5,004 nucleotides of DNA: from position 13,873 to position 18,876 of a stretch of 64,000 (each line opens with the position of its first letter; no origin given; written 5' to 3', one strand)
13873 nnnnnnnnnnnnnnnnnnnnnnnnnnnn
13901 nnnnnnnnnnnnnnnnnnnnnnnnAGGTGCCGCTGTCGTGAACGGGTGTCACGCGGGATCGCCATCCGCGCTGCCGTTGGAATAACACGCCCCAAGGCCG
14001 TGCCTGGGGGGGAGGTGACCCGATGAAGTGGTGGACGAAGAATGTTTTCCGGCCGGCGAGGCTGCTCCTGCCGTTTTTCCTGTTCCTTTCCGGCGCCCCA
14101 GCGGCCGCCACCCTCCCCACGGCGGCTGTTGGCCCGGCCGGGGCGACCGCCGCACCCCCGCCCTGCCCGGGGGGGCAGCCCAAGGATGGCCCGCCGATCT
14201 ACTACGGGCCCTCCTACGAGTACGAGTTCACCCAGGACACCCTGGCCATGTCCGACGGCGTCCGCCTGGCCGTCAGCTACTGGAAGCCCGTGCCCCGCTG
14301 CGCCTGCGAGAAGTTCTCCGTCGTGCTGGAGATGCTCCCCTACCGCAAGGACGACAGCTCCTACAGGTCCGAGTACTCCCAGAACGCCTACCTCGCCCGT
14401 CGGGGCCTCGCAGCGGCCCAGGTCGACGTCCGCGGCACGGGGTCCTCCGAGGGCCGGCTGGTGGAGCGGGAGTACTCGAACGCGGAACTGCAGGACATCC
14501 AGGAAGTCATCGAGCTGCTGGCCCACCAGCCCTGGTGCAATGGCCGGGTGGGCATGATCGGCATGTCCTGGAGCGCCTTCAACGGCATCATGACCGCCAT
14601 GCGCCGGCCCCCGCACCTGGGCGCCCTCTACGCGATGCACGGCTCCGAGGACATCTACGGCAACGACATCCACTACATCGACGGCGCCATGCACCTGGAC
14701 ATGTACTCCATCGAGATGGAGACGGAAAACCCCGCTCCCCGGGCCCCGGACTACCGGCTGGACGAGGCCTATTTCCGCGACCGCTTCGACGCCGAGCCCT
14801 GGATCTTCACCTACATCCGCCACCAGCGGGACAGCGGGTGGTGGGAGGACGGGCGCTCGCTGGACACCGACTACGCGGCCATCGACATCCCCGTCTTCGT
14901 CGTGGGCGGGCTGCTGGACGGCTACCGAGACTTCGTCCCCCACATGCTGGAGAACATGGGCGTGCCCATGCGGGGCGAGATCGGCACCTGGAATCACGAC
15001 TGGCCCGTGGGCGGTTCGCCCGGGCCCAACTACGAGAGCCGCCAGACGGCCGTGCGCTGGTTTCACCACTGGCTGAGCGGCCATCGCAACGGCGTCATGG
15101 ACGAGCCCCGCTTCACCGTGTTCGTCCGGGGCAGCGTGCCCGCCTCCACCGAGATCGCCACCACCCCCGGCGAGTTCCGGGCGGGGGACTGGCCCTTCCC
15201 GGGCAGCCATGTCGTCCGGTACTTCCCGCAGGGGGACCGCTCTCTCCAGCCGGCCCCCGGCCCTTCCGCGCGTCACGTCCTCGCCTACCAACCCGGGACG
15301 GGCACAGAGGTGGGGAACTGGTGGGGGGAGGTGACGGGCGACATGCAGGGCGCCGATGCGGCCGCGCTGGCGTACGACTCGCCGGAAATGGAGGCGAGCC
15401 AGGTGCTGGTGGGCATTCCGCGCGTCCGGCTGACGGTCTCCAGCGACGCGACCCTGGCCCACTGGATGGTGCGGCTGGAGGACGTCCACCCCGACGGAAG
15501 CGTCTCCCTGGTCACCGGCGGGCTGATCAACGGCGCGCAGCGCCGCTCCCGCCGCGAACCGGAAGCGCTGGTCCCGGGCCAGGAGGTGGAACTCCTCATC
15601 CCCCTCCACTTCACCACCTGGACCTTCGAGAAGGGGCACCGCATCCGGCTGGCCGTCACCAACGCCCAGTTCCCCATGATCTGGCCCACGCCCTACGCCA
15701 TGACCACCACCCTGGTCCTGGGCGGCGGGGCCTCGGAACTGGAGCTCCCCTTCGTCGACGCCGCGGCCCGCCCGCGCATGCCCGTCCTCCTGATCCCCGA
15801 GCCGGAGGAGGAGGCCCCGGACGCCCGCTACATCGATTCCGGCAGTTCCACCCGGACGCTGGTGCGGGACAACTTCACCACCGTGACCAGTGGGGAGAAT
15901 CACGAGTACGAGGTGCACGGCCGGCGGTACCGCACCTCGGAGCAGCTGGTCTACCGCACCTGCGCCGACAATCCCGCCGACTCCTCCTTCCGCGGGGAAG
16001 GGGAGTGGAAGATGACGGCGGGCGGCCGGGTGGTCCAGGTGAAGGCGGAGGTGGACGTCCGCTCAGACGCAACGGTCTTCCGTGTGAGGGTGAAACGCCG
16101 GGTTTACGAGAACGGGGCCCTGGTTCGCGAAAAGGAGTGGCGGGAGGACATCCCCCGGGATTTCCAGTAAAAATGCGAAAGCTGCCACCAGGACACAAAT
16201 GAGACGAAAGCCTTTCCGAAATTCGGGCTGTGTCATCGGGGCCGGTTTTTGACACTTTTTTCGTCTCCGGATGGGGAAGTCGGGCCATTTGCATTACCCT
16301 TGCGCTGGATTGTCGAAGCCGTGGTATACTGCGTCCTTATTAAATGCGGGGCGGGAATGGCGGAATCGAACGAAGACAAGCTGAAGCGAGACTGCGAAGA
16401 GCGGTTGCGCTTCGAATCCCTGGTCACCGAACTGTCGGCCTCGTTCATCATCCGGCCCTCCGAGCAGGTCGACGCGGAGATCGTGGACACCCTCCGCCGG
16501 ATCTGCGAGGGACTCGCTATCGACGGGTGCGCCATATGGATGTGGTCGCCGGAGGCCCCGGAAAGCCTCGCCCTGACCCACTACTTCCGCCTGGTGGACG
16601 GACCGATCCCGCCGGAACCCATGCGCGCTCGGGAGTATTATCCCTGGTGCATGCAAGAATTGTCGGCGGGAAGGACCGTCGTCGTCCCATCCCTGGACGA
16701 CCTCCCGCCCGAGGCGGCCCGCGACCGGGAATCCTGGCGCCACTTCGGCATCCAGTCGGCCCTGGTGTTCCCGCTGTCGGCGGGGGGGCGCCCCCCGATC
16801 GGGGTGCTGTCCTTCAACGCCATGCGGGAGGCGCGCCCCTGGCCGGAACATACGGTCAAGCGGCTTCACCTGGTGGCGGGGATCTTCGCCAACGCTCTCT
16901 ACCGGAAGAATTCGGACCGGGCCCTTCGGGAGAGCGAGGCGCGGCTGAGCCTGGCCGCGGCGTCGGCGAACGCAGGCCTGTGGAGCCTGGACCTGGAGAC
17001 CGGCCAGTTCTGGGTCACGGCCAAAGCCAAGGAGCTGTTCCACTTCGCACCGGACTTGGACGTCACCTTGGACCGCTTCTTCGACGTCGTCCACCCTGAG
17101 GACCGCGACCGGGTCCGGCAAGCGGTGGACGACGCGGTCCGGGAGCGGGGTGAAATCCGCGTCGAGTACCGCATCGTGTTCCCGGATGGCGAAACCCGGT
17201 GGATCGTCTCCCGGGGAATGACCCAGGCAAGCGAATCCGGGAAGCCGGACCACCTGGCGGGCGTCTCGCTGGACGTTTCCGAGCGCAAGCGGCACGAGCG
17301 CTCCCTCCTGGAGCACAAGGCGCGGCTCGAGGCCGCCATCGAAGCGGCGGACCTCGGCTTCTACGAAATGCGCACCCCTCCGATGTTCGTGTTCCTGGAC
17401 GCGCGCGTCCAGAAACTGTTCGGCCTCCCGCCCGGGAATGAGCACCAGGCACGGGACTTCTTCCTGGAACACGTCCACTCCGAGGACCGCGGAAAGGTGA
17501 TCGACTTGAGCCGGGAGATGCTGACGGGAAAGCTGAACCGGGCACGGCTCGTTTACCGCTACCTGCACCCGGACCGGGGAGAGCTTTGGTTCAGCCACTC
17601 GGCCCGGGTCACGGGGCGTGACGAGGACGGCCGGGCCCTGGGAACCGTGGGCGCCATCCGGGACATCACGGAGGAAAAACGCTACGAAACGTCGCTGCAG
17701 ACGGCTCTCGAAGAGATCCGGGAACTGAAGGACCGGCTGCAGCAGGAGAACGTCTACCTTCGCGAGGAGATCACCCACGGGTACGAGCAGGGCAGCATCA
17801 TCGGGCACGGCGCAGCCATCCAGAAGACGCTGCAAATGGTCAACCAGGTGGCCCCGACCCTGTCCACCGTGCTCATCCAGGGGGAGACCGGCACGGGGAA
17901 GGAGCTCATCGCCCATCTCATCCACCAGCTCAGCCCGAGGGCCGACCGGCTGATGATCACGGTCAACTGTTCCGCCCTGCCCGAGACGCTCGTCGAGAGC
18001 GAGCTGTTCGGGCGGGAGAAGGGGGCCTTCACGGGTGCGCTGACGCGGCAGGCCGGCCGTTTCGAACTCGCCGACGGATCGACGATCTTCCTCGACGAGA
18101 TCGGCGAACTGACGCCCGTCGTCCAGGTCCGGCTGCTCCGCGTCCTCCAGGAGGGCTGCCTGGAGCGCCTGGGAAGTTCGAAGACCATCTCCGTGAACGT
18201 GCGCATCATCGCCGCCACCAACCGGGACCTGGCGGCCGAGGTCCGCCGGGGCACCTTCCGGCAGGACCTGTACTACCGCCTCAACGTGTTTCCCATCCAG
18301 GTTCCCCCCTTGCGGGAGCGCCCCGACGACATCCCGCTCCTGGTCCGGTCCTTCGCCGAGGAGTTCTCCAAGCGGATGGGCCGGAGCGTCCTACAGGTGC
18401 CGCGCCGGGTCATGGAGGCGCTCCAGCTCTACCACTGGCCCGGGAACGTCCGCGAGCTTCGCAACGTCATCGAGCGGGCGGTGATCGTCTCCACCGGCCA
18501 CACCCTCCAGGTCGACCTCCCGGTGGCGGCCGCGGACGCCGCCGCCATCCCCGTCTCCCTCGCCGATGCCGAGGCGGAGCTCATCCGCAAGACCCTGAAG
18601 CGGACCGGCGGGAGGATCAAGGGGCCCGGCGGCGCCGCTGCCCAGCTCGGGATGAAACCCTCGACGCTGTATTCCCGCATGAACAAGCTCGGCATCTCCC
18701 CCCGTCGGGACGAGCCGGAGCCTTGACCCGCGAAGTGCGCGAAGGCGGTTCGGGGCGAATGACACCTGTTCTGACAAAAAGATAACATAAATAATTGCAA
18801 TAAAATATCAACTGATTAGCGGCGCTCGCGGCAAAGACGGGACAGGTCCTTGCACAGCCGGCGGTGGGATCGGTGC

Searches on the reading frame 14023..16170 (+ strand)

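Call 39: search_protein_families(library=pfam, proteins=[window:14023-16170:+], max_evalue=0.01)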
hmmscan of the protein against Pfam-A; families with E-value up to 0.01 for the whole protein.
window:14023-16170:+ (715 aa): 4 families
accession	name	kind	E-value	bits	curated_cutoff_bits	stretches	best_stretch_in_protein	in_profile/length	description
PF02129.25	Peptidase_S15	-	5e-41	141.6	23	1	78-325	1-260/262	X-Pro dipeptidyl-peptidase (S15 family)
PF08530.16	PepX_C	-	2.7e-28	99.8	22.5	1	356-565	1-196/217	X-Pro dipeptidyl-peptidase C-terminal non-catalytic domain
PF12146.15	Hydrolase_4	-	0.00021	21.1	27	1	122-202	25-104/239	Serine aminopeptidase, S33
PF00326.27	Peptidase_S9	-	0.00091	19.2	22.6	1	119-207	4-97/213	Prolyl oligopeptidase family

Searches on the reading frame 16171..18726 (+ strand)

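Call 39: search_protein_families(library=pfam, proteins=[window:16171-18726:+], max_evalue=0.01)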
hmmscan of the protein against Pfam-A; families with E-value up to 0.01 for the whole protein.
window:16171-18726:+ (851 aa): 13 families
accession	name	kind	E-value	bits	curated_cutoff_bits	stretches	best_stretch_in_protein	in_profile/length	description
PF00158.32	Sigma54_activat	-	1.6e-68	230.1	20.2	1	543-710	1-168/168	Sigma-54 interaction domain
PF08447.18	PAS_3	-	1.5e-29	102.5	25.6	2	295-365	18-88/89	PAS fold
PF25601.1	AAA_lid_14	-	3.8e-23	81.6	27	1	715-782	1-68/87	AAA+ ATPase lid domain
PF14532.12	Sigma54_activ_2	-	8.7e-17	62.1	25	1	544-714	1-138/138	Sigma-54 interaction domain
PF08448.16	PAS_4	-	1.4e-11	45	23.1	2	290-374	26-110/110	PAS fold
PF01590.32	GAF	-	2.6e-10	41.4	22.4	1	107-243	9-133/133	GAF domain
PF02954.25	HTH_8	-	2.8e-08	33.8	22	1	797-840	2-42/42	Bacterial regulatory protein, Fis family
PF07728.20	AAA_5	-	4.6e-08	33.6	22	1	567-685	2-123/139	AAA domain (dynein-related subfamily)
PF00989.32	PAS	-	7.9e-08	32.7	22.6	1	261-365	5-109/113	PAS fold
PF13185.12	GAF_2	-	1.8e-07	31.8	28.6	1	104-243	11-135/136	GAF domain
PF07724.20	AAA_2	-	3.9e-06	27.5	27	1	565-691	4-131/166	AAA domain (Cdc48 subfamily)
PF13426.13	PAS_9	-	0.00013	22.7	27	0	415-501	22-103/103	PAS domain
PF00004.35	AAA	-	0.0004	21.3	21.2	1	567-697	1-124/131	ATPase family associated with various cellular activities (AAA)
